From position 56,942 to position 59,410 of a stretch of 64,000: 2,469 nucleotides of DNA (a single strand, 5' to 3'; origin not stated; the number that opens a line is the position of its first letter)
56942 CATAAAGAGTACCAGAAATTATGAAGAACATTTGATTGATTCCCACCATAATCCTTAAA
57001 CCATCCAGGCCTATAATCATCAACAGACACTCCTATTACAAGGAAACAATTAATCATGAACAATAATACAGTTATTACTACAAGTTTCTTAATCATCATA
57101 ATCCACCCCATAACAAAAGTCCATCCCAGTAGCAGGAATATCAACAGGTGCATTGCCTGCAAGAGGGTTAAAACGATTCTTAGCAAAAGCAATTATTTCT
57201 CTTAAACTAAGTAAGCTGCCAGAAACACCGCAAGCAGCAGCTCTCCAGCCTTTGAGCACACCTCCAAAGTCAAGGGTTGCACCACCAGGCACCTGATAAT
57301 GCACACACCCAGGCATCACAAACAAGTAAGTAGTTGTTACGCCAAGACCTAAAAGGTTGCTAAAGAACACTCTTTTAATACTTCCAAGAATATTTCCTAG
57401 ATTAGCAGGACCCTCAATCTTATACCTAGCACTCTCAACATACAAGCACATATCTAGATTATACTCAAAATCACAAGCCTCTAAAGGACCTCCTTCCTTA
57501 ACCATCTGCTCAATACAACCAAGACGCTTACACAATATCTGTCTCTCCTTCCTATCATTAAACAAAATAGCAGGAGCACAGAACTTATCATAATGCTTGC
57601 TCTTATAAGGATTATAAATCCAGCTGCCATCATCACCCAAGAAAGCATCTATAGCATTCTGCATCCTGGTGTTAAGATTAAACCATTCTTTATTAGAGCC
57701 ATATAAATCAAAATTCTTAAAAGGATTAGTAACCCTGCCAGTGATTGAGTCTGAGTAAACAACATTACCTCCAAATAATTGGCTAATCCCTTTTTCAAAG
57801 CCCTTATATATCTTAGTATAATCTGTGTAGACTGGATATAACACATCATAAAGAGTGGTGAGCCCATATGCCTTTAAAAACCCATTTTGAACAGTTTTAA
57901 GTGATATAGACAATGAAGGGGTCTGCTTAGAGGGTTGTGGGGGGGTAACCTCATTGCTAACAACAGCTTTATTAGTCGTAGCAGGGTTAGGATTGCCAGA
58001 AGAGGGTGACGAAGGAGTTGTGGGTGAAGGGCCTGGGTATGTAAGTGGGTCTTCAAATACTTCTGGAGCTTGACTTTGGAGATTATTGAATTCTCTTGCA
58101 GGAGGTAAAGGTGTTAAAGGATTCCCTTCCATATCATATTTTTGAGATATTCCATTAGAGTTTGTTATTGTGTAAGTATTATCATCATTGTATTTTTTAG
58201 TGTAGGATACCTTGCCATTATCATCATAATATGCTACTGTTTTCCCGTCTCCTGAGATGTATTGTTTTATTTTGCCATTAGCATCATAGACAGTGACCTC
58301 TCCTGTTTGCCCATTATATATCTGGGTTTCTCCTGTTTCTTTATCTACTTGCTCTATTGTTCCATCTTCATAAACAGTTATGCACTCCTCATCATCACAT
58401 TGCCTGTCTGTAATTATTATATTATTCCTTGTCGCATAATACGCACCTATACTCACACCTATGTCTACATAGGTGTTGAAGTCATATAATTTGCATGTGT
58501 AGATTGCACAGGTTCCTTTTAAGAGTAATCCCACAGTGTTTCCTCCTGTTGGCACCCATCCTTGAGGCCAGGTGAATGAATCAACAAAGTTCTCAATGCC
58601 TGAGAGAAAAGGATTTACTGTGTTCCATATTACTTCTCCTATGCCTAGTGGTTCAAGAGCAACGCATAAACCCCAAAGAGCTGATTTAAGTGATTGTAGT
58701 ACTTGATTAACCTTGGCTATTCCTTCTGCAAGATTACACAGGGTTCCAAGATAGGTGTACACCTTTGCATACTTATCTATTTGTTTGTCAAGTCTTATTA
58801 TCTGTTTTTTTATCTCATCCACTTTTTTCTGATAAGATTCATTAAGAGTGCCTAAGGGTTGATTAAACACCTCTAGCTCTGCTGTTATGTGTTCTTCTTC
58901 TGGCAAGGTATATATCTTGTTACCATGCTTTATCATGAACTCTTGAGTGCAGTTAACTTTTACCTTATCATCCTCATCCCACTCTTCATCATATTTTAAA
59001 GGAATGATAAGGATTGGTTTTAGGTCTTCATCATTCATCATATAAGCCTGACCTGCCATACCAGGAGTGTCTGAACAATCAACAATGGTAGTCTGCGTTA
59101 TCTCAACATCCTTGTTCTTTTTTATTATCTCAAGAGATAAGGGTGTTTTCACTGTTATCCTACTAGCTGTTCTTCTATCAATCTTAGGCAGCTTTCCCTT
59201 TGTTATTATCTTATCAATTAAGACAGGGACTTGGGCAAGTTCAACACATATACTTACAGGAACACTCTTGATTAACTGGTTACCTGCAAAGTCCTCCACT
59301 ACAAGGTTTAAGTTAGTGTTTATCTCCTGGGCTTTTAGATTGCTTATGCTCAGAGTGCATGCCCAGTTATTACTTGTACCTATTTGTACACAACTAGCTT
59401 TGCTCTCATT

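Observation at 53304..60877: Four-gene surface/envelope operon with no recognisable families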

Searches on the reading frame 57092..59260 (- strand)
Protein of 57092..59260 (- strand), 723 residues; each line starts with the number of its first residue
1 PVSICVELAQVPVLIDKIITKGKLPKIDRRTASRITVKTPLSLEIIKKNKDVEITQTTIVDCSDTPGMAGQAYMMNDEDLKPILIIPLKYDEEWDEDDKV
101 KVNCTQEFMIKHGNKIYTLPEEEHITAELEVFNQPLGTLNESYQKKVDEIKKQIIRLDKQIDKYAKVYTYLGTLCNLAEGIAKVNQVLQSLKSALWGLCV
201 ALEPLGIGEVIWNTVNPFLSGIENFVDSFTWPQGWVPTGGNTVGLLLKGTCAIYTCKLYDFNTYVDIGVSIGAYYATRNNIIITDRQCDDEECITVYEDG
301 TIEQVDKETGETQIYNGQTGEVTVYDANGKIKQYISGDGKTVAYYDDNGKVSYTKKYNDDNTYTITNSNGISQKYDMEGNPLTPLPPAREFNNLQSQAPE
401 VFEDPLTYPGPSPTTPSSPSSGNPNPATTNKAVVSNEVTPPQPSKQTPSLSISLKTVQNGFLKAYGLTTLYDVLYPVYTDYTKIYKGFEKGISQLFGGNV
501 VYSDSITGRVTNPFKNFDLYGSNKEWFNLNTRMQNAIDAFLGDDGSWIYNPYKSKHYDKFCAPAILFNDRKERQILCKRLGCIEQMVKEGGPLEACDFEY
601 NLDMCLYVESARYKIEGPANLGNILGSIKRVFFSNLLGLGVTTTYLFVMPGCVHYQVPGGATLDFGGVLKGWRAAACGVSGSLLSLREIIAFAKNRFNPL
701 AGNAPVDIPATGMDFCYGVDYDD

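Call 64: predict_structure(alignment_id=A3)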
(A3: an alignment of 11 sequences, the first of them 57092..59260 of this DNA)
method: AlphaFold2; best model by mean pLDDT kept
length: 723 residues; sequences in the alignment: 11
mean_pLDDT: 52.4   pTM: 0.33
mean pLDDT of the five models: 52.4, 51.2, 49.5, 48.3, 47.1
residues with pLDDT >= 90: 0; 70-90: 159; 50-70: 232; < 50: 332
segments of 3 or more residues with pLDDT < 50: 1-28, 132-139, 258-260, 276-281, 387-389, 392-560, 598-640, 642-675, 691-723
pLDDT, mean of each block of 10 residues (from residue 1): 25 31 44 58 61 71 79 69 70 65 74 59 63 44 73 78 71 70 67 63 61 67 67 57 68 57 55 47 59 67 76 77 77 81 78 82 80 79 58 42 31 26 25 27 27 29 33 32 32 29 27 30 37 37 29 36 61 68 64 51 28 28 35 41 45 40 38 49 52 42 38 38 37
secondary structure, 60 per line:
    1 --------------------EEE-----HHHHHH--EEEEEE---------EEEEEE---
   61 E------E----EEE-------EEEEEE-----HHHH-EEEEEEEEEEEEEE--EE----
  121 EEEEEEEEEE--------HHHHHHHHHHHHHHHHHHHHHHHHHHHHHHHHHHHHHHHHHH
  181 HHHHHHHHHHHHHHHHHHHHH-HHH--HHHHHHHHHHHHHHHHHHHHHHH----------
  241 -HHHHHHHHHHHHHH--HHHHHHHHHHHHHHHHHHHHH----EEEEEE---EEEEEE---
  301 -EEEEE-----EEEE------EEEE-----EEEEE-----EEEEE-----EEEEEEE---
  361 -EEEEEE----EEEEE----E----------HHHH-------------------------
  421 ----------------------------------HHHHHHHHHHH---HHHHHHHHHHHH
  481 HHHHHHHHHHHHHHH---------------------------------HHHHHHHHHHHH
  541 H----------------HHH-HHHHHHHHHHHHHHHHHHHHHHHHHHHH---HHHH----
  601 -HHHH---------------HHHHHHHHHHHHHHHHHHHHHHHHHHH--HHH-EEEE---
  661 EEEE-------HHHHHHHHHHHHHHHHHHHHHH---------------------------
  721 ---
elements in order (helices of 4 or more, strands of 3 or more residues): E21-23 H29-34 E37-42 E52-57 E73-75 E83-88 H94-97 E99-112 E121-130 H139-201 H208-230 H242-255 H258-278 E283-288 E292-297 E302-306 E312-315 E322-325 E331-335 E341-345 E351-357 E362-367 E372-376 H392-395 H455-465 H469-495 H529-541 H562-589 H593-596 H602-605 H621-647 E654-657 E661-664 H672-693

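Call 91: fold_search(model_id=the predicted structure, library=pdb)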
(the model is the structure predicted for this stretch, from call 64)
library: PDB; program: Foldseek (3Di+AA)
matches with E <= 10: 701; with E <= 0.001: 0
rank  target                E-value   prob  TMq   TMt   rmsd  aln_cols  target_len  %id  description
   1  6r60_D                6.5e-03  0.99  0.08  0.22  10.9       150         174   12  asymmetric antiparallel assembly of two 5-bladed beta-propeller fragments (released 2019-11-13)
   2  6r60_B                8.0e-03  0.98  0.08  0.22  11.6       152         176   12  asymmetric antiparallel assembly of two 5-bladed beta-propeller fragments (released 2019-11-13)
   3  6m92_A                9.3e-03  1.00  0.09  0.15   6.5       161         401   13  Monophosphorylated pSer33 b-Catenin peptide, b-TrCP/Skp1, NRX-2663 ternary complex (released 2019-04-03)
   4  6m90_A                9.8e-03  1.00  0.09  0.15   6.6       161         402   13  Monophosphorylated pSer33 b-Catenin peptide, b-TrCP/Skp1, NRX-2776 ternary complex (released 2019-04-03)
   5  7bie_A                1.1e-02  0.98  0.09  0.18   8.6       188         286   11  Crystal structure of nvWrap-T, a 7-bladed symmetric propeller (released 2021-09-22)
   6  6r5y_D                1.3e-02  0.97  0.08  0.24  10.8       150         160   12  8-bladed beta-propeller formed by two 4-bladed fragments (released 2019-11-13)
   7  6r60_A                1.4e-02  0.94  0.06  0.18  13.0       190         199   12  asymmetric antiparallel assembly of two 5-bladed beta-propeller fragments (released 2019-11-13)
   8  9hbk_D                1.6e-02  0.97  0.10  0.41   6.7       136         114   13  Structure of A16/G9 in complex with A56/K2 (vaccinia virus) (released 2025-09-03)
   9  2b5u_A                1.6e-02  0.75  0.12  0.17  42.4       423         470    8  Crystal Structure Of Colicin E3 V206C Mutant In Complex With Its Immunity Protein (released 2006-11-07)
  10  6m93_A                1.8e-02  0.99  0.09  0.15   6.7       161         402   13  Monophosphorylated pSer33 b-Catenin peptide, b-TrCP/Skp1, NRX-1933 ternary complex (released 2019-04-03)
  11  2hkd                  2.0e-02  0.97  0.07  0.15  11.9       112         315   16  The crystal structure of engineered OSPA (released 2006-11-21)
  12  6r5y_A                2.1e-02  0.90  0.07  0.20  12.9       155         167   11  8-bladed beta-propeller formed by two 4-bladed fragments (released 2019-11-13)
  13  6kk9_D                2.1e-02  0.77  0.06  0.17  12.4       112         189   16  A Crystal structure of OspA mutant (released 2020-07-29)
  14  6wnx_G                2.1e-02  0.44  0.07  0.11  21.1       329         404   11  FBXW11-SKP1 in complex with a pSer33/pSer37 Beta-Catenin peptide (released 2020-05-06)
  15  6wnx_D                2.2e-02  0.75  0.09  0.15  18.9       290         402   12  FBXW11-SKP1 in complex with a pSer33/pSer37 Beta-Catenin peptide (released 2020-05-06)
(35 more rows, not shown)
